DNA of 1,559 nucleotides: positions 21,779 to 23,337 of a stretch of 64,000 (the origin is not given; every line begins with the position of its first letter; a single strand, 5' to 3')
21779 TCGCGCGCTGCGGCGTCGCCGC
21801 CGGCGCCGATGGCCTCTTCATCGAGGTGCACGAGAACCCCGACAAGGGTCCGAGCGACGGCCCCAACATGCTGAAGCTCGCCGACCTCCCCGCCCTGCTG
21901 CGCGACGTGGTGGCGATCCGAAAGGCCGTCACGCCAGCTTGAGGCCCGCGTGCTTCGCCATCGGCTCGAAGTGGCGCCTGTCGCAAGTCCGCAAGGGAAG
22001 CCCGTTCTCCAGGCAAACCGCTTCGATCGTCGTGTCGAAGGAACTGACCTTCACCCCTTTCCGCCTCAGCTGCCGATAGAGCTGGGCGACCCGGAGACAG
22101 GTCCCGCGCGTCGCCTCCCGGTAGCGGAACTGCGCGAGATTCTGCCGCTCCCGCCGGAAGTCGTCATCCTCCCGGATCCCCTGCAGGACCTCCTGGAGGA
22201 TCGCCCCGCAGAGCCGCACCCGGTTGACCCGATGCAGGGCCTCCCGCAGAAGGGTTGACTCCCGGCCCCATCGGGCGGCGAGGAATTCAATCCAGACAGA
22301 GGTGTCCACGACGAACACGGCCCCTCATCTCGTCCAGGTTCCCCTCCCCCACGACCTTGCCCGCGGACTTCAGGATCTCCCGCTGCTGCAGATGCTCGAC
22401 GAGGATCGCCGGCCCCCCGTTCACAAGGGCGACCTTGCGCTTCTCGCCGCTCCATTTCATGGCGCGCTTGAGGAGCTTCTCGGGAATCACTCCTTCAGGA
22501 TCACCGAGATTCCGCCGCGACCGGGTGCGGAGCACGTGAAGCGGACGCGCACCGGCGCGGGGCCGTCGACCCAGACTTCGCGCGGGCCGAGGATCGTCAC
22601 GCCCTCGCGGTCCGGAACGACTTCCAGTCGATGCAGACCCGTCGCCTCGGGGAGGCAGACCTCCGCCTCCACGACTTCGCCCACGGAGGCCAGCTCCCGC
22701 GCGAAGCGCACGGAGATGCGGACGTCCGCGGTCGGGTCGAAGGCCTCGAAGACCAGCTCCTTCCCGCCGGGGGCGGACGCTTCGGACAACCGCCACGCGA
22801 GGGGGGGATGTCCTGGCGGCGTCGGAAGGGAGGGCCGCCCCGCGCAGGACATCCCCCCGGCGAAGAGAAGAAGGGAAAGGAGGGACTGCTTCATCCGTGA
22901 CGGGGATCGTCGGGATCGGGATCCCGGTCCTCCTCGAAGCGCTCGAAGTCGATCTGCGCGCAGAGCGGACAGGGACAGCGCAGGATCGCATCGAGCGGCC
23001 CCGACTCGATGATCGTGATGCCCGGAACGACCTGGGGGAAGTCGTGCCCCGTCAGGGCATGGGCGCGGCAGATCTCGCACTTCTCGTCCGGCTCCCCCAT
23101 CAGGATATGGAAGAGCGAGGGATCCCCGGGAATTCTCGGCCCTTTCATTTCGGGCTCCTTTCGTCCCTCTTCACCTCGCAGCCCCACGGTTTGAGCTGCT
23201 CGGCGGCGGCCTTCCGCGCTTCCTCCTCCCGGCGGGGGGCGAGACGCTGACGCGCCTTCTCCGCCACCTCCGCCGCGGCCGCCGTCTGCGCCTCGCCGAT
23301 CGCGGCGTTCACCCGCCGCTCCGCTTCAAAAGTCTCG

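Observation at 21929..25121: Orphan TraH / TraF(TrbB) / DUF1525-like periplasmic module fused into one coupled operon with a Cys-rich protein, a lipoprotein and VapBC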

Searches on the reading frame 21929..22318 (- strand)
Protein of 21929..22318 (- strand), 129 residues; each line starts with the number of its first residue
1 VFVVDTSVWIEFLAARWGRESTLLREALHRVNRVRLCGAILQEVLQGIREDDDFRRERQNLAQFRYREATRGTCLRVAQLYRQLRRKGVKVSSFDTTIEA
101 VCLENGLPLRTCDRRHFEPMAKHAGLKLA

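Call 5: search_protein_families(library=pfam, proteins=[window:21929-22318:-], max_evalue=1)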
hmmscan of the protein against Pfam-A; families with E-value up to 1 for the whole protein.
window:21929-22318:- (129 aa): 2 families
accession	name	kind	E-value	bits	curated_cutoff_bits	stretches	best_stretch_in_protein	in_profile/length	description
PF01850.27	PIN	-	3.8e-12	47.3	23.6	1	3-118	2-115/120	PIN domain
PF13470.12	PIN_3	-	0.07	14.4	27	1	2-60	2-63/115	PIN domain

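Call 6: search_protein_families(library=ncbifam, proteins=[window:21929-22318:-], max_evalue=1)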
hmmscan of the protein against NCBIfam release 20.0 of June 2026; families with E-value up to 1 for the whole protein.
window:21929-22318:- (129 aa): 3 families
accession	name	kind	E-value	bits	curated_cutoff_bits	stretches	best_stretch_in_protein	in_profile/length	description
NF047959.1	TA_toxin_VapC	equivalog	2.5e-29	101.9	80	1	3-126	2-125/125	type II toxin-antitoxin system VapC family toxin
NF047863.1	VapCLeptosp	equivalog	0.00028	21.2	140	1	3-119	2-120/130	type II toxin-antitoxin system tRNA(fMet)-specific endonuclease VapC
NF010285.0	PRK13725.1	subfamily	0.12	12.3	143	1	74-120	77-123/132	tRNA(fMet)-specific endonuclease VapC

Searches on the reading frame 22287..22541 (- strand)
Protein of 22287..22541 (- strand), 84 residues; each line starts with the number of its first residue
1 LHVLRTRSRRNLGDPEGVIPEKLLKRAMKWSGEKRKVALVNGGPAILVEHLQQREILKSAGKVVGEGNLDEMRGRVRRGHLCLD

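Call 5: search_protein_families(library=pfam, proteins=[window:22287-22541:-], max_evalue=1)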
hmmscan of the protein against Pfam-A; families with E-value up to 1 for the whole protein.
window:22287-22541:- (84 aa): 1 family
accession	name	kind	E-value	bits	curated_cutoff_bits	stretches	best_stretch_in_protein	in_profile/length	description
PF09957.15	VapB_antitoxin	-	0.11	12.8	23.4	1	21-57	9-45/47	Bacterial antitoxin of type II TA system, VapB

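Call 6: search_protein_families(library=ncbifam, proteins=[window:22287-22541:-], max_evalue=1)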
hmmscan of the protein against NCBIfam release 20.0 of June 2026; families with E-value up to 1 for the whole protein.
window:22287-22541:- (84 aa): 0 families

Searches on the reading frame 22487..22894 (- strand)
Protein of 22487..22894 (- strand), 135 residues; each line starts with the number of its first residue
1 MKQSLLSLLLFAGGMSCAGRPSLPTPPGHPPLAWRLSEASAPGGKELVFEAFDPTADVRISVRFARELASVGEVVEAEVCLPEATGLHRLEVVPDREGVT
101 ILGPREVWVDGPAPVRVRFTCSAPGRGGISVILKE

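Call 81: search_protein_families(library=pfam, proteins=[window:22487-22894:-], max_evalue=0.5)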
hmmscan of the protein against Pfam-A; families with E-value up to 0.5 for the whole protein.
window:22487-22894:- (135 aa): 0 families

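Call 82: search_protein_families(library=ncbifam, proteins=[window:22487-22894:-], max_evalue=0.5)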
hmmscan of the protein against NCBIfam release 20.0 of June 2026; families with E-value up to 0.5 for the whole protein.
window:22487-22894:- (135 aa): 0 families

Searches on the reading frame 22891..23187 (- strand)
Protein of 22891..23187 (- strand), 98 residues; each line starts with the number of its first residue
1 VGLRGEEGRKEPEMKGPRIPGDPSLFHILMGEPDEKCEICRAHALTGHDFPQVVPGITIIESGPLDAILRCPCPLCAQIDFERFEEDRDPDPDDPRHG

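Call 5: search_protein_families(library=pfam, proteins=[window:22891-23187:-], max_evalue=1)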
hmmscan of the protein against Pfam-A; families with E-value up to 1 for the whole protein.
window:22891-23187:- (98 aa): 0 families

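Call 6: search_protein_families(library=ncbifam, proteins=[window:22891-23187:-], max_evalue=1)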
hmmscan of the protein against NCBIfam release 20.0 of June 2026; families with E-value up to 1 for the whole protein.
window:22891-23187:- (98 aa): 0 families

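Call 81: search_protein_families(library=pfam, proteins=[window:22891-23148:-], max_evalue=0.5)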
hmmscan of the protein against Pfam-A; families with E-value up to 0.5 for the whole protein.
window:22891-23148:- (85 aa): 0 families

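Call 82: search_protein_families(library=ncbifam, proteins=[window:22891-23148:-], max_evalue=0.5)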
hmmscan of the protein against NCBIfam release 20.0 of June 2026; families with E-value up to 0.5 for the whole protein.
window:22891-23148:- (85 aa): 0 families
